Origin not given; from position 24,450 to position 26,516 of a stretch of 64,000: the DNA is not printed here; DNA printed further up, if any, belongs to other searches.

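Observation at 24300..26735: Standalone HerA/DUF87 ATPase gene inserted between rpmH and the oriC DnaA-box cluster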

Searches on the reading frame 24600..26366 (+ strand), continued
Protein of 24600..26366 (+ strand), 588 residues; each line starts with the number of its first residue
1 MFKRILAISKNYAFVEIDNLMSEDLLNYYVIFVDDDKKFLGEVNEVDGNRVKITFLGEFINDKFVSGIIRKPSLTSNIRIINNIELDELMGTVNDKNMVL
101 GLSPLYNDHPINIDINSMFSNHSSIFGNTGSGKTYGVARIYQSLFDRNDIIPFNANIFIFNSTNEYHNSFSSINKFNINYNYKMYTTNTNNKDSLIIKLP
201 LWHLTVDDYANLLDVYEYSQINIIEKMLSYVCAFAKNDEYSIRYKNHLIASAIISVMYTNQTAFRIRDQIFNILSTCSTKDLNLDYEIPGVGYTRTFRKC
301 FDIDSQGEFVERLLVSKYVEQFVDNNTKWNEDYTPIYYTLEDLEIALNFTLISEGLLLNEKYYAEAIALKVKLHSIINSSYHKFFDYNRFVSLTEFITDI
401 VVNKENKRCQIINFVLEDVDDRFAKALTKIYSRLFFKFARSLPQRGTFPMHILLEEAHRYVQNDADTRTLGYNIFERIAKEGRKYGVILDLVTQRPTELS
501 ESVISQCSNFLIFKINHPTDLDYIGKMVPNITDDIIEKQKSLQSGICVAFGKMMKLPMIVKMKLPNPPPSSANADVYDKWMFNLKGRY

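Call 64: find_homologous_proteins(query=A3, max_evalue=1e-30)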
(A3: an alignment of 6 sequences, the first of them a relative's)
Query A3 (6 sequences) (593 aa, profile of the alignment): 8000 proteins with E <= 1e-30 among 8000 candidates; the best 120 are listed.
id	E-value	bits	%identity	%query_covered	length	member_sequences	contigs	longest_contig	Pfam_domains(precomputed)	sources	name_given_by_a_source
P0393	1.5e-288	976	62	99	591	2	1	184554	PF01935.24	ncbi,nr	ncbi:MAG: ATP-binding protein [Bacilli bacterium]|nr:ATP-binding protein [Bacilli bacterium]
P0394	1.7e-284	963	100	100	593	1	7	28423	PF01935.24,PF01580.25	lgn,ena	-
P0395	4.3e-284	962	99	100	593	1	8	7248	PF01935.24,PF01580.25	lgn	-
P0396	4.6e-284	962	99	100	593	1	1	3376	PF01935.24,PF01580.25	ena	-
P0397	5.4e-284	961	99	100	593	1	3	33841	PF01935.24,PF01580.25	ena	-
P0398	5.4e-284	961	99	100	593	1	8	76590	PF01935.24,PF01580.25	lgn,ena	-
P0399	5.7e-284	961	99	100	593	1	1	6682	PF01935.24,PF01580.25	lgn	-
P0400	5.7e-284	961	99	100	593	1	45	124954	PF01935.24,PF01580.25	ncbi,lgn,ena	-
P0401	6.7e-284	961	99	100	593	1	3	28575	PF01935.24,PF01580.25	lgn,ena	-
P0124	8.4e-284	961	100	100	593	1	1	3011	PF01935.24,PF01580.25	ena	-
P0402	1.7e-283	960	99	100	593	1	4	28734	PF01935.24,PF01580.25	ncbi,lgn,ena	-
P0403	1.8e-282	956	99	100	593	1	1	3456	PF01935.24,PF01580.25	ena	-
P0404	4.7e-282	955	63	99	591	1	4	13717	PF01935.24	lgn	-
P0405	1.3e-281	954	63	99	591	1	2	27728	PF01935.24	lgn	-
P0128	1.4e-280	950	-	-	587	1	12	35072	PF01935.24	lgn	-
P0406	2.1e-280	949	-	-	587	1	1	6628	PF01935.24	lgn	-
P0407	1.3e-279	947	93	99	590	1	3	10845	PF01935.24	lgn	-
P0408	1.6e-279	947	93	99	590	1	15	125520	PF01935.24,PF01580.25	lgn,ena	-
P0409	1.7e-279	947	93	99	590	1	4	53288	PF01935.24,PF01580.25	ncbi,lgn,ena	-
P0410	1.8e-279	946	93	99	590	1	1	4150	PF01935.24,PF01580.25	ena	-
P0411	2.1e-279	946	-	-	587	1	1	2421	PF01935.24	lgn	-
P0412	2.8e-279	946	93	99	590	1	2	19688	PF01935.24,PF01580.25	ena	-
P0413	2.8e-279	946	93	99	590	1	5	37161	PF01935.24,PF01580.25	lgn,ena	-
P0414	3.1e-279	946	-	-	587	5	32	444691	PF01935.24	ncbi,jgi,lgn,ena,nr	ncbi:MAG: DUF87 domain-containing protein [Bacilli bacterium]|nr:DUF87 domain-containing protein [Ba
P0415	5.2e-279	945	93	99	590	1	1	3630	PF01935.24,PF01580.25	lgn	-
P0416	8.2e-279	944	93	99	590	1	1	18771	PF01935.24,PF01580.25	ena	-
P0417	1.2e-278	944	-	-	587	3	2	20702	PF01935.24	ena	-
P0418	2.5e-278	943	-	-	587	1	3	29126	PF01935.24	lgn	-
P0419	3.9e-278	942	93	99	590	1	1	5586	PF01935.24,PF01580.25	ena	-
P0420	7.7e-278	941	67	99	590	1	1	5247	PF01935.24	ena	-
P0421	1.5e-277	940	91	99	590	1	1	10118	PF01935.24,PF01580.25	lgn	-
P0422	2.2e-277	940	91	99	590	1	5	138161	PF01935.24,PF01580.25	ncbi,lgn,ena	-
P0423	3.2e-277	939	86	99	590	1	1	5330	PF01935.24,PF01580.25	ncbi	-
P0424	3.7e-277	939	91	99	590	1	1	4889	PF01935.24,PF01580.25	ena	-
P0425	5.7e-277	938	91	99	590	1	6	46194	PF01935.24,PF01580.25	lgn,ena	-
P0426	6.1e-277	938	91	99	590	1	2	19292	PF01935.24,PF01580.25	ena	-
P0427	7.8e-277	938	91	99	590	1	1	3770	PF01935.24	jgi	-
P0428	7.8e-277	938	-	-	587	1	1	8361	PF01935.24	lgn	-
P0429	8.5e-277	938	67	99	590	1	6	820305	PF01935.24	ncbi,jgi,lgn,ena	jgi:hypothetical protein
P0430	8.7e-277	938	67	99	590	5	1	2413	PF01935.24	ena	-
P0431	1.2e-276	937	91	99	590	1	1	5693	PF01935.24,PF01580.25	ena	-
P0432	2.5e-276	936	61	99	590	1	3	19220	PF01935.24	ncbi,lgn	ncbi:MAG: DUF87 domain-containing protein [Bacilli bacterium]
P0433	3.4e-276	936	-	-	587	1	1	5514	PF01935.24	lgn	-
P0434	3.9e-276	935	67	99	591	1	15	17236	PF01935.24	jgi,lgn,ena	jgi:DNA helicase HerA-like ATPase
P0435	4.7e-276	935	67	99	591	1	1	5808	PF01935.24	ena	-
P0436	1.3e-275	934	63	99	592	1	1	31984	PF01935.24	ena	-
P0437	1.4e-275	934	88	99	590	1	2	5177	PF01935.24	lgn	-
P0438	2.8e-275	933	88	99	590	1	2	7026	PF01935.24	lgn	-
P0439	4.3e-275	932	67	99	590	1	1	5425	PF01935.24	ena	-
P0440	6.0e-275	931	65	99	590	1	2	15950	PF01935.24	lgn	-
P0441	1.0e-274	931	62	99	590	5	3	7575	PF01935.24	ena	-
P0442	1.2e-274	931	61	99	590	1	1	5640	PF01935.24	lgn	-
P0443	1.5e-274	930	85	99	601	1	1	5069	PF01935.24,PF01580.25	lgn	-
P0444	2.5e-274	929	61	99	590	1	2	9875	PF01935.24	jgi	-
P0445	4.3e-274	929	65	100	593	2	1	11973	PF01935.24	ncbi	-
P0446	6.1e-274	928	65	99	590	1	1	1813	PF01935.24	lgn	-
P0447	8.5e-274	928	63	100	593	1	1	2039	PF01935.24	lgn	-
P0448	1.3e-273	927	65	99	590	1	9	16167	PF01935.24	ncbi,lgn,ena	-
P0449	1.4e-273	927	65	99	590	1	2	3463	PF01935.24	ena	-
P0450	1.5e-273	927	85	99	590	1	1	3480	PF01935.24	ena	-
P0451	1.6e-273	927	85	99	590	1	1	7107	PF01935.24,PF01580.25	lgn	-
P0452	2.1e-273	926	66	100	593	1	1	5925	PF01935.24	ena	-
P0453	2.3e-273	926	85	99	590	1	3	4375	PF01935.24,PF01580.25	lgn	-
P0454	3.9e-273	926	67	99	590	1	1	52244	PF01935.24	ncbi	-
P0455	4.5e-273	925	65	99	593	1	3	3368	PF01935.24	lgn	-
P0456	4.6e-273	925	65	99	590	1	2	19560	PF01935.24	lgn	-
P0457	6.0e-273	925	65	99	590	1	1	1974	PF01935.24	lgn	-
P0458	6.4e-273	925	64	99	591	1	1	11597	PF01935.24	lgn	-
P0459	8.5e-273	924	85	99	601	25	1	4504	PF01935.24,PF01580.25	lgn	-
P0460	8.7e-273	924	60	99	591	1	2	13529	PF01935.24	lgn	-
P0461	9.4e-273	924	85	99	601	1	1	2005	PF01935.24,PF01580.25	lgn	-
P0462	1.1e-272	924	65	99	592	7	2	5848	PF01935.24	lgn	-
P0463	1.3e-272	924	85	99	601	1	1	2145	PF01935.24,PF01580.25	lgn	-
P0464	2.7e-272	923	85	99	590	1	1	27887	PF01935.24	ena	-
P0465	2.9e-272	923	84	99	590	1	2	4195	PF01935.24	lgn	-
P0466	3.5e-272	922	65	99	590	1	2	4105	PF01935.24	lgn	-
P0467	3.9e-272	922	62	99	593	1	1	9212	PF01935.24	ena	-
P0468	6.9e-272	921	59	99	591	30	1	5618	PF01935.24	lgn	-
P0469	7.1e-272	921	62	100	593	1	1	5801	PF01935.24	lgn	-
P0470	8.0e-272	921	64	99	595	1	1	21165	PF01935.24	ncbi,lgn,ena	-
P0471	8.2e-272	921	59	99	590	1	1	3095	PF01935.24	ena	-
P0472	8.8e-272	921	63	99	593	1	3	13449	PF01935.24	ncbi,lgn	-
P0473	9.8e-272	921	61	99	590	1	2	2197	PF01935.24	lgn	-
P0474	9.9e-272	921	64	99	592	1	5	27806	PF01935.24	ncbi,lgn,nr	ncbi:MAG: ATP-binding protein [Bacilli bacterium]|nr:ATP-binding protein [Bacilli bacterium]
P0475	1.0e-271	921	84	99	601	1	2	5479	PF01935.24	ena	-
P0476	1.0e-271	921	63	99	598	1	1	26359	PF01935.24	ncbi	-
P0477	1.1e-271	921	63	99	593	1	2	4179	PF01935.24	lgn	-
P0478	1.5e-271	920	83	99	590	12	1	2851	PF01935.24,PF01580.25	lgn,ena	-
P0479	1.8e-271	920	60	99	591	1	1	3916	PF01935.24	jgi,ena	-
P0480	2.0e-271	920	65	99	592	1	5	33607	PF01935.24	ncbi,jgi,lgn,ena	-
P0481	2.2e-271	920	66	99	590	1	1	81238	PF01935.24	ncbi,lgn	ncbi:MAG: helicase HerA domain-containing protein [Ignavibacteriales bacterium]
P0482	2.6e-271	919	65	100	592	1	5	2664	PF01935.24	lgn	-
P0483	2.9e-271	919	65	99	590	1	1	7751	PF01935.24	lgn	-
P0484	3.1e-271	919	62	99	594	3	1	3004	PF01935.24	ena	-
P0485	3.1e-271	919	66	99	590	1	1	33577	PF01935.24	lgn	-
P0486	3.5e-271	919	64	99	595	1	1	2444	PF01935.24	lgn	-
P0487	3.8e-271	919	64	99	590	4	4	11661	PF01935.24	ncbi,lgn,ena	-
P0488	5.4e-271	918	65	99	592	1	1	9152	PF01935.24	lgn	-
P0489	5.5e-271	918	65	99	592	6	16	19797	PF01935.24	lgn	-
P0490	5.9e-271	918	62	99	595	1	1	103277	PF01935.24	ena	-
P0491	6.1e-271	918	62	99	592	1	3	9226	PF01935.24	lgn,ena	-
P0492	1.1e-270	917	61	99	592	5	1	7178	PF01935.24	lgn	-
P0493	1.2e-270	917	65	99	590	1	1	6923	PF01935.24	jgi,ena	-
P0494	1.3e-270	917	65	99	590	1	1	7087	PF01935.24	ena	-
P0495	1.5e-270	917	65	100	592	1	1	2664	PF01935.24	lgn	-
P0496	1.5e-270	917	63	99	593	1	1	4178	PF01935.24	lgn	-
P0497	1.9e-270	917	62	99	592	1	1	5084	PF01935.24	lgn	-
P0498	2.1e-270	916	82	99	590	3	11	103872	PF01935.24,PF01580.25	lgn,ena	-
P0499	2.4e-270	916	62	99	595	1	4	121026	PF01935.24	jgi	-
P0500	2.4e-270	916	-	-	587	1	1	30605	PF01935.24,PF01580.25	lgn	-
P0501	2.6e-270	916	-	-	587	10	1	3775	PF01935.24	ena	-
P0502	2.8e-270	916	63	99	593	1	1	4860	PF01935.24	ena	-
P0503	2.8e-270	916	63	99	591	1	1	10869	PF01935.24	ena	-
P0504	3.2e-270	916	63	99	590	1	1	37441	PF01935.24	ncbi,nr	ncbi:MAG: DUF87 domain-containing protein [Bacilli bacterium]|nr:DUF87 domain-containing protein [Ba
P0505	6.4e-270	915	-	-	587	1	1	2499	PF01935.24,PF01580.25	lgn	-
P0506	6.9e-270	915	62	99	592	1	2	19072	PF01935.24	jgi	-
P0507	1.0e-269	914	60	99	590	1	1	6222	PF01935.24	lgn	-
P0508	1.1e-269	914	-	-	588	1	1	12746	PF01935.24,PF01580.25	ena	-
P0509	1.2e-269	914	65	99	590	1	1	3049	PF01935.24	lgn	-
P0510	1.2e-269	914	81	99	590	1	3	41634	PF01935.24,PF01580.25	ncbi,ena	-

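Call 65: find_encoding_contigs(protein=P0414, flank=8000, max_places=3)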
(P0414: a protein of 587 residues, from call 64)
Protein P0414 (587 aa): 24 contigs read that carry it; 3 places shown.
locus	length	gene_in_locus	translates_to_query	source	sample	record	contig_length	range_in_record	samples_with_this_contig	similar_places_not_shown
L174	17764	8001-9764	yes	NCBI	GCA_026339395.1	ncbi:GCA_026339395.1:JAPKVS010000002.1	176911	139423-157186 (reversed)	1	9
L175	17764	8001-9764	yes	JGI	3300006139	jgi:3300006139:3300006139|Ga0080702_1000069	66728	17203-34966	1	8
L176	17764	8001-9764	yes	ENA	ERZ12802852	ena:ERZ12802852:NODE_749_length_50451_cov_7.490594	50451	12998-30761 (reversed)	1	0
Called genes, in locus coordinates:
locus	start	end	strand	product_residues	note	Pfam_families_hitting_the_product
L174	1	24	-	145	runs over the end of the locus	PF03703:bPH_2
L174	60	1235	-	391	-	PF01520:Amidase_3, PF22310:NMB0315_dom_I (faint), PF23473:LysM3_LYK4_5 (faint), PF23462:LysM3_NFP (faint), PF23472:LysM2_CERK1_LYK3_4_5 (faint), PF23577:LysM_RLK (faint), PF01476:LysM, PF01476:LysM, +2 more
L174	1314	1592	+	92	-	-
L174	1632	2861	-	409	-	PF03952:Enolase_N, PF00113:Enolase_C, PF13378:MR_MLE_C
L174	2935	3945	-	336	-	PF13145:Rotamase_2 (weak)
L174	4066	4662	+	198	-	PF01553:Acyltransferase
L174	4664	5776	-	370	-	-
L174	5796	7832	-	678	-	PF00884:Sulfatase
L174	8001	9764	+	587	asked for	PF01935:DUF87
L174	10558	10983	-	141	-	-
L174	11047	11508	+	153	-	-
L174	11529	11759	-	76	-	-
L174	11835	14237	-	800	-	PF00005:ABC_tran, PF02463:SMC_N (faint), PF13304:AAA_21 (faint), PF02687:FtsX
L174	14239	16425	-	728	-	PF00005:ABC_tran, PF02463:SMC_N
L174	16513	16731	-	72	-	-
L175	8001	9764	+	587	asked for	PF01935:DUF87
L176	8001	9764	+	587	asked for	PF01935:DUF87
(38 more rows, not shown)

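Call 67: find_encoding_contigs(protein=P0001, flank=10000, max_places=3)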
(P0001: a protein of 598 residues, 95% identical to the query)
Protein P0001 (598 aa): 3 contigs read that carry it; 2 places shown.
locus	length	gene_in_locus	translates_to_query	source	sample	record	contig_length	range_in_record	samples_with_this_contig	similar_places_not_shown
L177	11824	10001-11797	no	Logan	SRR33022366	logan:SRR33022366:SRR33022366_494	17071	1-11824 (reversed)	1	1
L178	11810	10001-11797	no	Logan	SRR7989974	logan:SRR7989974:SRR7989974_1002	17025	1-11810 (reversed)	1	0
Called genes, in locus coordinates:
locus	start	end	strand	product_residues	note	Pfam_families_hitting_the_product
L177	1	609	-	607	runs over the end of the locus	PF00890:FAD_binding_2 (faint), PF01134:GIDA, PF21680:GIDA_C_1st, PF13932:SAM_GIDA_C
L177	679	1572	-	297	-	-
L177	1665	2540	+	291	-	-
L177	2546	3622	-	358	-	-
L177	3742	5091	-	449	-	PF10396:TrmE_N, PF00350:Dynamin_N (faint), PF12631:MnmE_helical, PF03193:RsgA_GTPase (faint), PF01926:MMR_HSR1, PF02421:FeoB_N, PF04548:AIG1 (weak), PF08477:Roc (faint)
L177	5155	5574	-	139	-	-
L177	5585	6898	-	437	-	-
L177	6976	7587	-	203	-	PF14804:Jag_N, PF13083:KH_KhpA-B, PF01424:R3H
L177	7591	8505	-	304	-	PF02096:60KD_IMP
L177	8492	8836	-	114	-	PF00825:Ribonuclease_P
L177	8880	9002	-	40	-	PF00468:Ribosomal_L34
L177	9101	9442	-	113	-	-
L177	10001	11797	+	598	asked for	PF01935:DUF87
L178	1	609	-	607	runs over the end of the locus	PF00890:FAD_binding_2 (faint), PF01134:GIDA, PF21680:GIDA_C_1st, PF13932:SAM_GIDA_C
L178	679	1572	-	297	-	-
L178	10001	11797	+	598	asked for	PF01935:DUF87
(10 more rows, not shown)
